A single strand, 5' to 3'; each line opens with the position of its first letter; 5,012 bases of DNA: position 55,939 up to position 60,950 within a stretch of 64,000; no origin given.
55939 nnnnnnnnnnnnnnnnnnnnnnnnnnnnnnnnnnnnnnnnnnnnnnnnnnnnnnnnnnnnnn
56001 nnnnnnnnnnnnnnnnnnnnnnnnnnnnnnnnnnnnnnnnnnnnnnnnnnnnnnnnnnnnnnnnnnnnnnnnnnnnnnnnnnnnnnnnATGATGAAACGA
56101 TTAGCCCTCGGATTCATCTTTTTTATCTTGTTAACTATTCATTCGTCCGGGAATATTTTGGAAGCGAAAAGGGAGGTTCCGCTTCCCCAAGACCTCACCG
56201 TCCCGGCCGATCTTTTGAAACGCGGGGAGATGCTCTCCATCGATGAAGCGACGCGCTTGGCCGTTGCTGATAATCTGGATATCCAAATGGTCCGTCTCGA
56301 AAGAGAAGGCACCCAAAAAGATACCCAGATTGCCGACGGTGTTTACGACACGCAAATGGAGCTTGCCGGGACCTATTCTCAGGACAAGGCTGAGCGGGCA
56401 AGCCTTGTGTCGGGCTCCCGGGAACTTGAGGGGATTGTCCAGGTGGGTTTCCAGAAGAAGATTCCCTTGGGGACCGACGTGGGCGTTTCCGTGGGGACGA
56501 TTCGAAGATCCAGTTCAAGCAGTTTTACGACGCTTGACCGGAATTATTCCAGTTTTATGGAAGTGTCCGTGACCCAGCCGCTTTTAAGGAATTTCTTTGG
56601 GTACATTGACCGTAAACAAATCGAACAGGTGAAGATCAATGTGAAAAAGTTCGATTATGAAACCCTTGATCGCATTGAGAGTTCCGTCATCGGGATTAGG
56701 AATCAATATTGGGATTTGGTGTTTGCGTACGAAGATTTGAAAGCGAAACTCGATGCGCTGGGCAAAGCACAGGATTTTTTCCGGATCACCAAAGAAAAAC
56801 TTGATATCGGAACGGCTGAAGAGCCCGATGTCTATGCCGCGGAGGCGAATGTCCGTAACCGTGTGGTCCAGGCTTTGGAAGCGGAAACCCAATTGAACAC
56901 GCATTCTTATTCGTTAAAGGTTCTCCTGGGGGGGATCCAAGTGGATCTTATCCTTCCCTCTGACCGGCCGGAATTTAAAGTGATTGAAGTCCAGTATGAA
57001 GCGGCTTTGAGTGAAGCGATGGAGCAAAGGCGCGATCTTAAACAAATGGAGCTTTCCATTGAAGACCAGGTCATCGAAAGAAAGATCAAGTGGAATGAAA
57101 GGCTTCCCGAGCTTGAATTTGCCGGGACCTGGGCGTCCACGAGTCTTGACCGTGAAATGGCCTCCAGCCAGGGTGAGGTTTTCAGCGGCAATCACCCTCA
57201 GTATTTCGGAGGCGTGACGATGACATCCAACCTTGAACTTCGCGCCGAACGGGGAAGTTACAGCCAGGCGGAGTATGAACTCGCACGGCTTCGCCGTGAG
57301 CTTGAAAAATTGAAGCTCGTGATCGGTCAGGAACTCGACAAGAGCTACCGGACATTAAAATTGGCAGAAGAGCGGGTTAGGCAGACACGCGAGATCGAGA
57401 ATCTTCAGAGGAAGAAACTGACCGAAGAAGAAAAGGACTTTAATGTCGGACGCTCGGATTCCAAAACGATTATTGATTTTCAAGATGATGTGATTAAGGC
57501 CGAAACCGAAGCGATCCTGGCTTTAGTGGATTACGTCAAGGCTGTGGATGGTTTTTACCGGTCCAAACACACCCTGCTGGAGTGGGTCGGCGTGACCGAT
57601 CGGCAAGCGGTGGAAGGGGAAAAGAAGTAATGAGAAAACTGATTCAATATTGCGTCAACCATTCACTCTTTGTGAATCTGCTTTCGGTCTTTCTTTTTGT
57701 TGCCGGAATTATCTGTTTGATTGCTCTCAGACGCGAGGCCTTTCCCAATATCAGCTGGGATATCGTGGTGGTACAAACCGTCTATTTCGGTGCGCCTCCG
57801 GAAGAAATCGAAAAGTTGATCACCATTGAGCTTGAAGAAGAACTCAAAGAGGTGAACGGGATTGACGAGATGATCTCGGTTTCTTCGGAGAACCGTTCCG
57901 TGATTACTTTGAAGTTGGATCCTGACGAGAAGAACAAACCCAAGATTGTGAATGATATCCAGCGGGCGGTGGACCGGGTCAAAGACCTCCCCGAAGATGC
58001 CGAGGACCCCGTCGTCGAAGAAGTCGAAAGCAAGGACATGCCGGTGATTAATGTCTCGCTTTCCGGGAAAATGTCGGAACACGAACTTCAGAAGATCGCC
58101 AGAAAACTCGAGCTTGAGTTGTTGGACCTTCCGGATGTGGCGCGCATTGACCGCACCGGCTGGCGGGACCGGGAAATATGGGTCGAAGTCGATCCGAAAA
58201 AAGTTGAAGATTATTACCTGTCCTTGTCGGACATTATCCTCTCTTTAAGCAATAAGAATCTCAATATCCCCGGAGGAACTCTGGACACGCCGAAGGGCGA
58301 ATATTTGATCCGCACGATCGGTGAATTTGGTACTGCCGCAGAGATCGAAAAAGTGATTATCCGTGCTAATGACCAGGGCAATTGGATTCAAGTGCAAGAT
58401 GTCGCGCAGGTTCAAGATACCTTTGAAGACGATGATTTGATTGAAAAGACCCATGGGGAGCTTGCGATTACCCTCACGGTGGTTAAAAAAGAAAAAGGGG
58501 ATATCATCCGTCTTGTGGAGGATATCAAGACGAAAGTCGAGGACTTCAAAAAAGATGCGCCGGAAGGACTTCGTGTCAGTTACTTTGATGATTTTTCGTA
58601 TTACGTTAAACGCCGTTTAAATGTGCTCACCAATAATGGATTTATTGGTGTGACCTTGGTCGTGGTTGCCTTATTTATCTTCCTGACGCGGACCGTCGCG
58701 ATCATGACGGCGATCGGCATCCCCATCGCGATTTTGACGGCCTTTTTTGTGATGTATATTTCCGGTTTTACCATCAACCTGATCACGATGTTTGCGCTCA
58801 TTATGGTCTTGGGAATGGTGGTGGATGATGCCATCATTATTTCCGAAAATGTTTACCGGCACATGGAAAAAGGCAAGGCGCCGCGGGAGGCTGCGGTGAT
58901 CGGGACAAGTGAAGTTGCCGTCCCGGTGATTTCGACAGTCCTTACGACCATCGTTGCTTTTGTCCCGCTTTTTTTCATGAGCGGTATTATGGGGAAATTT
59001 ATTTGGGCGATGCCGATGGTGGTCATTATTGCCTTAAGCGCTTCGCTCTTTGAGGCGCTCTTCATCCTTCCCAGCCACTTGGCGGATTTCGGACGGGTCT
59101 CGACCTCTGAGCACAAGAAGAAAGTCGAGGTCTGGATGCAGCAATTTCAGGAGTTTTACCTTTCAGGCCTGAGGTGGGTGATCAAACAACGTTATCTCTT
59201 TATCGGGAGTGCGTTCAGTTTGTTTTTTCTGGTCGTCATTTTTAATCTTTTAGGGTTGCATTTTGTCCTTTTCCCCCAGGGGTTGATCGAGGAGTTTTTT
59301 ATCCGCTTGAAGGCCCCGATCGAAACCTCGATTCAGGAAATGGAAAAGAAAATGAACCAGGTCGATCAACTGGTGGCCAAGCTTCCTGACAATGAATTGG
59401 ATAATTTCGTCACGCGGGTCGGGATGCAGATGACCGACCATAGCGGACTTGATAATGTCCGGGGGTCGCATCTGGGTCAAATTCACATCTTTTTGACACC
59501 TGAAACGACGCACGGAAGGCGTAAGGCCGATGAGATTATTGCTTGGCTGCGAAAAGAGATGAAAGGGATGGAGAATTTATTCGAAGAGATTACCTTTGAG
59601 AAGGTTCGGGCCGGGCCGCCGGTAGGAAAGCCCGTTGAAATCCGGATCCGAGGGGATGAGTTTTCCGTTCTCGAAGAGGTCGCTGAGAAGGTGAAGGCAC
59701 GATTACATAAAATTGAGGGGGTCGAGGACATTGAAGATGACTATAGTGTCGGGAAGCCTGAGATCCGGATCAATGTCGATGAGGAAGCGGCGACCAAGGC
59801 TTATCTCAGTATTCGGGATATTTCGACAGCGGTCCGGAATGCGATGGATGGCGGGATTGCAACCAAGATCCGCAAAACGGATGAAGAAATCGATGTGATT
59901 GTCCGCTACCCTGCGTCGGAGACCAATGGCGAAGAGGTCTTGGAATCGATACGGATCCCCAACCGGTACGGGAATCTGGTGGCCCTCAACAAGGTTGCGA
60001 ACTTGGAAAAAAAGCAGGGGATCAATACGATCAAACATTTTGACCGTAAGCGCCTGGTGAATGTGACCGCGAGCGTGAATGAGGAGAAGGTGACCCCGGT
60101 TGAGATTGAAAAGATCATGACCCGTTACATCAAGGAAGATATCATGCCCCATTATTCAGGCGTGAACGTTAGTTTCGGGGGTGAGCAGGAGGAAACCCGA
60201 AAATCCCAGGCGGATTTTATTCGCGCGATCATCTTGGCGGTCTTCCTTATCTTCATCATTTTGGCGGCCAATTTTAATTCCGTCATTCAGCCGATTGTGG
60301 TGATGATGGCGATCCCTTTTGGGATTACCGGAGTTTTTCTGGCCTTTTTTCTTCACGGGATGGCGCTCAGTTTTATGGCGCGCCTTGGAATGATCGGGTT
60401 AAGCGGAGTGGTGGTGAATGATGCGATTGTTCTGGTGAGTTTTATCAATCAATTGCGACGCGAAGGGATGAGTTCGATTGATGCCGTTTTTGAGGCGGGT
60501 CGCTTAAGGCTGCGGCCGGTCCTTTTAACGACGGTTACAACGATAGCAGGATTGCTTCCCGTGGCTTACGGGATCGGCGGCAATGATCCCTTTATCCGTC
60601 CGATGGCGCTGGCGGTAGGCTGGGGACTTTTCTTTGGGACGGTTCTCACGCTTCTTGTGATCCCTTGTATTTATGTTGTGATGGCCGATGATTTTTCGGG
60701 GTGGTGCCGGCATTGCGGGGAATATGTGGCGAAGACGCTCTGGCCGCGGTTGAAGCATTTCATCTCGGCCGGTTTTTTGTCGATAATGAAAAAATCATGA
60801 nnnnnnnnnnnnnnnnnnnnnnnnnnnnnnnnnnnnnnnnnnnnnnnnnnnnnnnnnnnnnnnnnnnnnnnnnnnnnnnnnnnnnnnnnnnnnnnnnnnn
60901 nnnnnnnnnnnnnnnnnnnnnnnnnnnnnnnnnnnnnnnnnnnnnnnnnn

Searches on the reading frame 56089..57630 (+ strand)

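Call 82: search_protein_families(library=pfam, proteins=[window:56089-57630:+], max_evalue=0.0001)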
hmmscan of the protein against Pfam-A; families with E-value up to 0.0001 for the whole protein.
window:56089-57630:+ (513 aa): 1 family
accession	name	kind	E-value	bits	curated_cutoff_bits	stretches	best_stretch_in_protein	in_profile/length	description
PF02321.23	OEP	-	9e-28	97.8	22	2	304-486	2-179/187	Outer membrane efflux protein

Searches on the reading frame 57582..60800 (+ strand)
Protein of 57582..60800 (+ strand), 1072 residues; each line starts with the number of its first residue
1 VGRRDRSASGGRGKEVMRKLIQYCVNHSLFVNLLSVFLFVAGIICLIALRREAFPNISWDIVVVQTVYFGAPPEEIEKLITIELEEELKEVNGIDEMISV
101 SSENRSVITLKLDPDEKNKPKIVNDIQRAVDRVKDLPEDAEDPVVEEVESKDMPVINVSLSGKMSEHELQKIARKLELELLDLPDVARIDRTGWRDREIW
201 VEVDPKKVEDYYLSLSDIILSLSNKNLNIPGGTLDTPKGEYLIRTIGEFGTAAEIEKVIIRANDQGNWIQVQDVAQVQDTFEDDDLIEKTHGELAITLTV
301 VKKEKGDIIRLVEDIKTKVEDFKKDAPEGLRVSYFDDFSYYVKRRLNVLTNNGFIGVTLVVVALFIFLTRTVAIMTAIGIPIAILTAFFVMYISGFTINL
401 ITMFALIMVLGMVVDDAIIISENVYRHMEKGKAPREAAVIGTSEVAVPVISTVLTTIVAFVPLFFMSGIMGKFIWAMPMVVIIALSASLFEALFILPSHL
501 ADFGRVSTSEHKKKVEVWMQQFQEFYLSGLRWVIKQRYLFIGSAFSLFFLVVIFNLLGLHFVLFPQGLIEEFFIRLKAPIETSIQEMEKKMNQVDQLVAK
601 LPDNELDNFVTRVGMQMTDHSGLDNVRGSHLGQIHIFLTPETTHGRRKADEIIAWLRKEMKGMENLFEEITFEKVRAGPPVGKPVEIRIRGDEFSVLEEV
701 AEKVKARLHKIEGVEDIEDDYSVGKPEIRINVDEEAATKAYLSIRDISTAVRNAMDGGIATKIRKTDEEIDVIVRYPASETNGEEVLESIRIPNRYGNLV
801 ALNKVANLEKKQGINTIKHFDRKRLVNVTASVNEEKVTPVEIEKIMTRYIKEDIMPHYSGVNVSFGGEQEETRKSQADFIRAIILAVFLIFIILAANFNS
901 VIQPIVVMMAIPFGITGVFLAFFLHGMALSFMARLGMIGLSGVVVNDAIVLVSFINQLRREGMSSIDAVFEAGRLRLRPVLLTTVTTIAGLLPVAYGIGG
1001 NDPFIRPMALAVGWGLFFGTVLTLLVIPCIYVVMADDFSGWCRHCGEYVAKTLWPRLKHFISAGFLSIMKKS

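Call 82: search_protein_families(library=pfam, proteins=[window:57582-60800:+], max_evalue=0.0001)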
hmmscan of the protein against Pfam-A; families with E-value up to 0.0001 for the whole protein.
window:57582-60800:+ (1072 aa): 3 families
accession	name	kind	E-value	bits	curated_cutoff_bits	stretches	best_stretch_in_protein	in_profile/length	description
PF00873.25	ACR_tran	-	4.2e-202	674.1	28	1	21-1034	2-1020/1021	AcrB/AcrD/AcrF family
PF03176.21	MMPL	-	2.3e-10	40.4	20.5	1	872-1061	138-326/333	MMPL family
PF02355.23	SecD_SecF_C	-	1e-07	32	20.5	1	357-496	37-179/189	Protein export membrane protein SecD/SecF, C-terminal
